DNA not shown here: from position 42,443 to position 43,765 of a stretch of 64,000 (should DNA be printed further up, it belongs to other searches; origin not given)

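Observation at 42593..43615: Full-length eukaryote-type arginine (phosphagen) kinase in a bacterial chromosome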

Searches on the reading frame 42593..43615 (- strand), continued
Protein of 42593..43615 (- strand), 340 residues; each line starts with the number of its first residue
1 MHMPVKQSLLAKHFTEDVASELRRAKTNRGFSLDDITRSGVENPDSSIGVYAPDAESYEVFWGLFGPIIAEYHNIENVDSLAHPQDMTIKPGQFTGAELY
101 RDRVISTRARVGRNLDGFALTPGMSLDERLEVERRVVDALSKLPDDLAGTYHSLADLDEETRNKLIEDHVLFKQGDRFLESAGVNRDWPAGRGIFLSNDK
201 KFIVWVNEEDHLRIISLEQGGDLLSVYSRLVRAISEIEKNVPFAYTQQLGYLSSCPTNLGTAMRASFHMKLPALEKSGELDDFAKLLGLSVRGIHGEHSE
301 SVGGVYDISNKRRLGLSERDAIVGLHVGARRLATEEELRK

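Call 34: find_encoding_contigs(protein=P0041, flank=8000, max_places=1)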
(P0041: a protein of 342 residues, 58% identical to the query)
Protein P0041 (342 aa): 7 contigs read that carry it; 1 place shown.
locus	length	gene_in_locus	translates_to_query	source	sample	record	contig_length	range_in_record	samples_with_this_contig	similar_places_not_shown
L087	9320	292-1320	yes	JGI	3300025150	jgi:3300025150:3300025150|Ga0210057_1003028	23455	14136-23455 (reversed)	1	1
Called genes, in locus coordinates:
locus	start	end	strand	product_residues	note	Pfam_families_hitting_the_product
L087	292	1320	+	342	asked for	PF02807:ATP-gua_PtransN, PF00217:ATP-gua_Ptrans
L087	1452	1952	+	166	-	-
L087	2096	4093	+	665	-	PF01464:SLT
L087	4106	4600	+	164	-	-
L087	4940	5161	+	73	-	-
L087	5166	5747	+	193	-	PF02525:Flavodoxin_2, PF03358:FMN_red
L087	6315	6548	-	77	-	PF18910:DUF5665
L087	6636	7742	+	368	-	PF01926:MMR_HSR1, PF02421:FeoB_N, PF06071:YchF-GTPase_C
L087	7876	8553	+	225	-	PF01797:Y1_Tnp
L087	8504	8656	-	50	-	-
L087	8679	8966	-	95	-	-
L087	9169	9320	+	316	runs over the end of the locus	PF18920:DUF5671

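Call 54: predict_structure(alignment_id=A1)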
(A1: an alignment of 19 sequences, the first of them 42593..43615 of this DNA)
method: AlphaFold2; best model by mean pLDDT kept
length: 340 residues; sequences in the alignment: 19
mean_pLDDT: 86.7   pTM: 0.86
mean pLDDT of the five models: 86.7, 86.2, 84.4, 83.7, 83.1
residues with pLDDT >= 90: 209; 70-90: 91; 50-70: 24; < 50: 16
segments of 3 or more residues with pLDDT < 50: 1-5, 179-185
pLDDT, mean of each block of 10 residues (from residue 1): 54 92 94 85 70 92 94 89 91 86 92 94 87 97 97 89 82 54 55 93 90 95 94 96 95 90 93 93 94 61 82 92 95 94
secondary structure, 60 per line:
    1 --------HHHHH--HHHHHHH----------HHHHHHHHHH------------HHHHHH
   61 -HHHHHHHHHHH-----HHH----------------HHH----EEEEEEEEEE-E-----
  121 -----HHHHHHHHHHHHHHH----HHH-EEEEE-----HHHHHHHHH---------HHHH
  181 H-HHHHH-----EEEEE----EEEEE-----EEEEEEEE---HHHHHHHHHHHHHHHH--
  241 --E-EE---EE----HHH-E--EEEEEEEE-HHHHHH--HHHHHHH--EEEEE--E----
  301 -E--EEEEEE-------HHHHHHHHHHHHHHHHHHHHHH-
elements in order: H9-13 H16-22 H33-42 H55-60 H62-72 E104-113 H126-140 E149-153 H159-167 H177-181 H183-187 E193-197 E202-206 E212-219 H223-238 E263-270 H272-277 H280-286 E289-293 E305-310 H318-339

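Call 56: fold_search(model_id=the predicted structure, library=pdb)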
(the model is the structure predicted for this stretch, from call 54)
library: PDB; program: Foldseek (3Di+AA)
matches with E <= 10: 719; with E <= 0.001: 97
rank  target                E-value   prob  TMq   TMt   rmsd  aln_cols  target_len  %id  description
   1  4rf6_B                1.4e-38  1.00  0.87  0.44   3.3       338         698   48  Crystal structure of double-domain arginine kinase from Anthopleura japonicas (released 2015-04-08)
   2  4rf7_B                1.5e-38  1.00  0.87  0.44   3.3       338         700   48  Crystal structure of double-domain arginine kinase from Anthopleura japonicas in complex with substrate L-arginine (released 2015-04-08)
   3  1sd0                  5.1e-38  1.00  0.86  0.83   3.2       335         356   47  Structure of arginine kinase C271A mutant (released 2004-07-27)
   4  1p50                  6.8e-38  1.00  0.85  0.81   3.7       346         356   45  Transition state structure of an Arginine Kinase mutant (released 2003-06-17)
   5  1bg0                  1.3e-37  1.00  0.84  0.80   3.6       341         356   46  TRANSITION STATE STRUCTURE OF ARGININE KINASE (released 1998-10-14)
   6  4rf8_A                2.5e-37  1.00  0.87  0.44   3.0       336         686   46  Crystal structure of double-domain arginine kinase from Anthopleura japonicas in complex with ADP (released 2015-04-08)
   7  4rf8_B                2.7e-37  1.00  0.87  0.44   2.9       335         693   46  Crystal structure of double-domain arginine kinase from Anthopleura japonicas in complex with ADP (released 2015-04-08)
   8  4rf6_A                7.1e-37  1.00  0.85  0.43   3.4       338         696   48  Crystal structure of double-domain arginine kinase from Anthopleura japonicas (released 2015-04-08)
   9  4rf9_A                8.0e-37  1.00  0.86  0.44   3.3       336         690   46  Crystal structure of double-domain arginine kinase from Anthopleura japonicas in complex with L-arginine and ATPgS (released 2015-04-08)
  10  1p52                  1.3e-36  1.00  0.83  0.80   3.5       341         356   46  Structure of Arginine kinase E314D mutant (released 2003-06-17)
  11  1rl9                  1.6e-36  1.00  0.84  0.80   3.8       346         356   46  Crystal structure of Creatine-ADP arginine kinase ternary complex (released 2004-05-25)
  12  9fhn_A                1.9e-36  1.00  0.88  0.87   3.0       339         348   44  Crystal structure of the arginine kinase Der p 20.0101 (released 2025-06-11)
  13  4bg4_B                2.0e-36  1.00  0.83  0.79   3.6       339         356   47  Crystal structure of Litopenaeus vannamei arginine kinase in a ternary analog complex with arginine, ADP-Mg and NO3 (released 2013-09-04)
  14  4bg4_A                2.1e-36  1.00  0.86  0.82   3.2       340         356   46  Crystal structure of Litopenaeus vannamei arginine kinase in a ternary analog complex with arginine, ADP-Mg and NO3 (released 2013-09-04)
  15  4rf9_B                2.7e-36  1.00  0.86  0.44   3.4       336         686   46  Crystal structure of double-domain arginine kinase from Anthopleura japonicas in complex with L-arginine and ATPgS (released 2015-04-08)
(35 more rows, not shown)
